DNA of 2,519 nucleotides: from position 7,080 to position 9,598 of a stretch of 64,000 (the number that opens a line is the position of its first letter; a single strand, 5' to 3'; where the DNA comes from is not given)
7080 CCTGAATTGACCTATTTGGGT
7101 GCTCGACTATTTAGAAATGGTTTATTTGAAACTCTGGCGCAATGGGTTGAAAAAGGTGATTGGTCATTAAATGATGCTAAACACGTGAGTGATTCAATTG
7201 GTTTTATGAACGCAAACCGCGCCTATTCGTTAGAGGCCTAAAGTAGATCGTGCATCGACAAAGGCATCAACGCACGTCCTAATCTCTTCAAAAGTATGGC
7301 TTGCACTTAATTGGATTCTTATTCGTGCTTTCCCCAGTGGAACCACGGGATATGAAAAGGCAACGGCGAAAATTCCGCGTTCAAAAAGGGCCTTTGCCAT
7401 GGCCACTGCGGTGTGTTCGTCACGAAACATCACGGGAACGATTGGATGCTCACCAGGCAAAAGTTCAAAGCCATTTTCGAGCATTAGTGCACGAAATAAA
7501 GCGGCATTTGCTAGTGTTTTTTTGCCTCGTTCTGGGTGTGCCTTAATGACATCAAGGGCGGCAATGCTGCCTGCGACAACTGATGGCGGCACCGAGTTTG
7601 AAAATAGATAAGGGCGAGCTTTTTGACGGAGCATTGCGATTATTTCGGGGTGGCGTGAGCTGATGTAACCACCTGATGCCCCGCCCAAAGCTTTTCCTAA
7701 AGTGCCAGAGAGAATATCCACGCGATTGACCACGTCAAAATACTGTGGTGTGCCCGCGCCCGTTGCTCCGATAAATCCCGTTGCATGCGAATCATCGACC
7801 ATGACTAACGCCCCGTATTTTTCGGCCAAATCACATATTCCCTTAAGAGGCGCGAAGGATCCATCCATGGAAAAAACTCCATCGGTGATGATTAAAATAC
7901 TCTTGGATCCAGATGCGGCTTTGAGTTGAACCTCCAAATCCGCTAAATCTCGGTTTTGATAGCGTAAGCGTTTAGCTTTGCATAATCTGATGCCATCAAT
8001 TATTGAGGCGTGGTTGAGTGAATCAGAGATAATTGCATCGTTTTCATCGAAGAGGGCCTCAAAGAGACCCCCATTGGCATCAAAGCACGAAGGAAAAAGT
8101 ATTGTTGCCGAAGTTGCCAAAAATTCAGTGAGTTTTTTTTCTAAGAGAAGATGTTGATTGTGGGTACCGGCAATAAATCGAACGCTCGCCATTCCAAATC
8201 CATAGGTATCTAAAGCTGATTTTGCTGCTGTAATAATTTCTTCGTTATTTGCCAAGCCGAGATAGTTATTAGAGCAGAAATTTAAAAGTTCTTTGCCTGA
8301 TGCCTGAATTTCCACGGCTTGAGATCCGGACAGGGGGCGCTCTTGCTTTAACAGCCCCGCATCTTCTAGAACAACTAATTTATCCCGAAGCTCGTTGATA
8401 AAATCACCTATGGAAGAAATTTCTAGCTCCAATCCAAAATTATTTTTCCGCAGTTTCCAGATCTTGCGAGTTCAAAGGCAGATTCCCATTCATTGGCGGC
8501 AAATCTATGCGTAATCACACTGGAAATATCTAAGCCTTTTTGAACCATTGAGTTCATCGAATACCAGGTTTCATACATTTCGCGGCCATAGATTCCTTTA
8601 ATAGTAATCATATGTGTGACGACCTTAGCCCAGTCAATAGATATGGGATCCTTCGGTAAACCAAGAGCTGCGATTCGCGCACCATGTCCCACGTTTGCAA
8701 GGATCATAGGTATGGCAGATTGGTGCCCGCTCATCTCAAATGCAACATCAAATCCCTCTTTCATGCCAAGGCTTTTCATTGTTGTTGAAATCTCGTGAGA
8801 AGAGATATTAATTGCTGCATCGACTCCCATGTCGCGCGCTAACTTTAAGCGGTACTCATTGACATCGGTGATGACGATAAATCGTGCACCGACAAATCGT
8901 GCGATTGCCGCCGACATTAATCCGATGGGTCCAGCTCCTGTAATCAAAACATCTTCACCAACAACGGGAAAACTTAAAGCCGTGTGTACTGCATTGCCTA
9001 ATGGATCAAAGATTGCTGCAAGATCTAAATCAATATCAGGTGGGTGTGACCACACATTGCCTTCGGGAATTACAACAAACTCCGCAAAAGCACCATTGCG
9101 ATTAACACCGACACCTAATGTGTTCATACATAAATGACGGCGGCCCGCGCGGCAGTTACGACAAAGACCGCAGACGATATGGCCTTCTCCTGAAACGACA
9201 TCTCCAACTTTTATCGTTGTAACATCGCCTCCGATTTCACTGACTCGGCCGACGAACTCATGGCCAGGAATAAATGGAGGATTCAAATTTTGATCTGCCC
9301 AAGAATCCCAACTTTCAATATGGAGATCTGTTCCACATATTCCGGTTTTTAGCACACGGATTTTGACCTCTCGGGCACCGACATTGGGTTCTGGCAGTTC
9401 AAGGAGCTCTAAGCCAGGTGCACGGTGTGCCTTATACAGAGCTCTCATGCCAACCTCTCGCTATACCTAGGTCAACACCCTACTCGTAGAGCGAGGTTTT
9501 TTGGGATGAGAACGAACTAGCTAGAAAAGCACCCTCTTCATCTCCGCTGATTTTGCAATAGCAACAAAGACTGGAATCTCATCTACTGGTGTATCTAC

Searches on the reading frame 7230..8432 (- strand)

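Call 3: search_protein_families(library=pfam, proteins=[window:7230-8432:-])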
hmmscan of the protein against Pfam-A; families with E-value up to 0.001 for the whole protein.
window:7230-8432:- (400 aa): 2 families
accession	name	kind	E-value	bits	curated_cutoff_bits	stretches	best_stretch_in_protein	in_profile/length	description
PF00155.27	Aminotran_1_2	-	3.6e-56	191.4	19.7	1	48-390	2-360/361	Aminotransferase class I and II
PF00464.25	SHMT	-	0.00093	18.4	27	0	171-262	163-247/399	Serine hydroxymethyltransferase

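Call 4: search_protein_families(library=ncbifam, proteins=[window:7230-8432:-])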
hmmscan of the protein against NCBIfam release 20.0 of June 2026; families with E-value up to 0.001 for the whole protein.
window:7230-8432:- (400 aa): 13 families
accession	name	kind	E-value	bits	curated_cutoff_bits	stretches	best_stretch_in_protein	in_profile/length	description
NF005394.0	PRK06939.1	equivalog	5.2e-173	575.3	460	1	10-399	4-395/397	glycine C-acetyltransferase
TIGR01822.1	2am3keto_CoA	equivalog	1.2e-160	534.8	493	1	14-399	4-391/393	glycine C-acetyltransferase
TIGR01825.1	gly_Cac_T_rel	subfamily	6e-120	400.4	535.4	1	15-395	1-379/385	BioF/Kbl family PLP-dependent acyltransferase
TIGR00858.1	bioF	equivalog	4.8e-111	371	426.45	1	29-390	3-363/365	8-amino-7-oxononanoate synthase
NF047600.1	SerpalmtaseCFB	equivalog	3.8e-99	332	640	1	21-396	17-390/395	serine palmitoyltransferase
NF047599.1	SerpalmtaseBetaP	equivalog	2e-83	280.3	500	1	40-397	36-392/394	serine palmitoyltransferase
TIGR01821.1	5aminolev_synth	equivalog_domain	5.9e-81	272.4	338.55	1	43-398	41-397/402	5-aminolevulinate synthase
NF047603.1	SerpalmtaseAlphaP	equivalog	4.1e-68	229.9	670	1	44-397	42-395/399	serine palmitoyltransferase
NF005526.0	PRK07179.1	equivalog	8.2e-54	182.7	428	1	40-396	47-397/407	alpha-hydroxyketone-type quorum-sensing autoinducer synthase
NF005697.0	PRK07505.1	subfamily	8.7e-48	162.9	342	1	38-395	39-399/405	hypothetical protein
NF004608.1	PRK05937.1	equivalog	2.2e-28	99.1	399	1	50-310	5-271/366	8-amino-7-oxononanoate synthase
NF000586.1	PRK00011.1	subfamily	2.2e-12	46.5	335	1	77-328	44-301/404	serine hydroxymethyltransferase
NF010094.0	PRK13580.1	equivalog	5e-05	22.1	735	1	178-325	224-365/496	glycine hydroxymethyltransferase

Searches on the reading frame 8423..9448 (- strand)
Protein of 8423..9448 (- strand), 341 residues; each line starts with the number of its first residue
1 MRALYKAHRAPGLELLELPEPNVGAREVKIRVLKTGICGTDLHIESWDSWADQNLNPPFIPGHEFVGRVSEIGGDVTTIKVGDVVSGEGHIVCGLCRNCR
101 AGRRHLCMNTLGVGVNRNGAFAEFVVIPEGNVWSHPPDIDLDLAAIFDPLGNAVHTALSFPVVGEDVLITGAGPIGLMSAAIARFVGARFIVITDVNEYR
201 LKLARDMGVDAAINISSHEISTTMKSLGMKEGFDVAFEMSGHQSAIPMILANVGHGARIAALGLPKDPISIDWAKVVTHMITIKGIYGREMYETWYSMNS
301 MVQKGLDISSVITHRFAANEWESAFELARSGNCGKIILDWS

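Call 3: search_protein_families(library=pfam, proteins=[window:8423-9448:-])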
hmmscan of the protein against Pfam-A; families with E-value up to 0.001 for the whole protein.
window:8423-9448:- (341 aa): 3 families
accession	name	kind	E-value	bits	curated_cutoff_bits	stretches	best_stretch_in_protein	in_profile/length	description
PF08240.17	ADH_N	-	9.9e-27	93.7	23.5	1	25-136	2-103/104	Alcohol dehydrogenase GroES-like domain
PF00107.32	ADH_zinc_N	-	3.6e-24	85.6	31.8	1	174-302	1-127/129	Zinc-binding dehydrogenase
PF16912.11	Glu_dehyd_C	-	1.7e-05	24.9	34.9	1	155-326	22-199/211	Glucose dehydrogenase C-terminus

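Call 4: search_protein_families(library=ncbifam, proteins=[window:8423-9448:-])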
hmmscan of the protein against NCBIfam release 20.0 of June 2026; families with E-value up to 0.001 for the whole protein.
window:8423-9448:- (341 aa): 25 families
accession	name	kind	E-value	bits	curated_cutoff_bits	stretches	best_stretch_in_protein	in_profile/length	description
NF003808.0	PRK05396.1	equivalog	1.1e-161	537.4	380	1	1-341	1-341/341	L-threonine 3-dehydrogenase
TIGR00692.1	tdh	equivalog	1.1e-135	452.1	458.35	1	3-340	1-340/340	L-threonine 3-dehydrogenase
NF041097.1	keto_inos_dh_IolM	equivalog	8.1e-58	195.9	450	1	6-338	33-387/389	scyllo-inosose 3-dehydrogenase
NF007489.0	PRK10083.1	equivalog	3e-47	161.2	376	1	14-340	13-337/339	Zn-dependent oxidoreductase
NF007375.0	PRK09880.1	equivalog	1.8e-37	128.9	469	1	26-330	28-332/344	L-idonate 5-dehydrogenase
NF010344.0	PRK13771.1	subfamily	4.8e-32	111.2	349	1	2-339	2-332/334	putative alcohol dehydrogenase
NF007642.0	PRK10309.1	equivalog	6.2e-32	111.2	550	1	17-338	16-344/347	galactitol-1-phosphate 5-dehydrogenase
NF006940.0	PRK09422.1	equivalog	2.3e-31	109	344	1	22-285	21-282/338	alcohol dehydrogenase AdhP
TIGR03366.1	HpnZ_proposed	hypoth_equivalog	9.2e-31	107.2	328.1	1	25-287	5-279/315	putative phosphonate catabolism associated alcohol dehydrogenase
TIGR03451.1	mycoS_dep_FDH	equivalog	7.7e-30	103.9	512.9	1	14-333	15-351/358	S-(hydroxymethyl)mycothiol dehydrogenase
TIGR02819.1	fdhA_non_GSH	equivalog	8.4e-27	93.8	636.95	2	27-122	38-126/397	formaldehyde dehydrogenase, glutathione-independent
TIGR03989.1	Rxyl_3153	subfamily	1.3e-26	93.8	440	2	13-109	16-107/370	NDMA-dependent alcohol dehydrogenase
NF047908.1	AldhRedAhr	equivalog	2.6e-23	82.4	470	1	11-292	14-289/335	NADPH-dependent aldehyde reductase Ahr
NF041172.1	AcrlCoa_red_Thmprot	equivalog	1.2e-22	80.3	500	1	2-338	2-332/334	acryloyl-CoA reductase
TIGR03201.1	dearomat_had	equivalog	5.3e-21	75.1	338.65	1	17-315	15-324/349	6-hydroxycyclohex-1-ene-1-carbonyl-CoA dehydrogenase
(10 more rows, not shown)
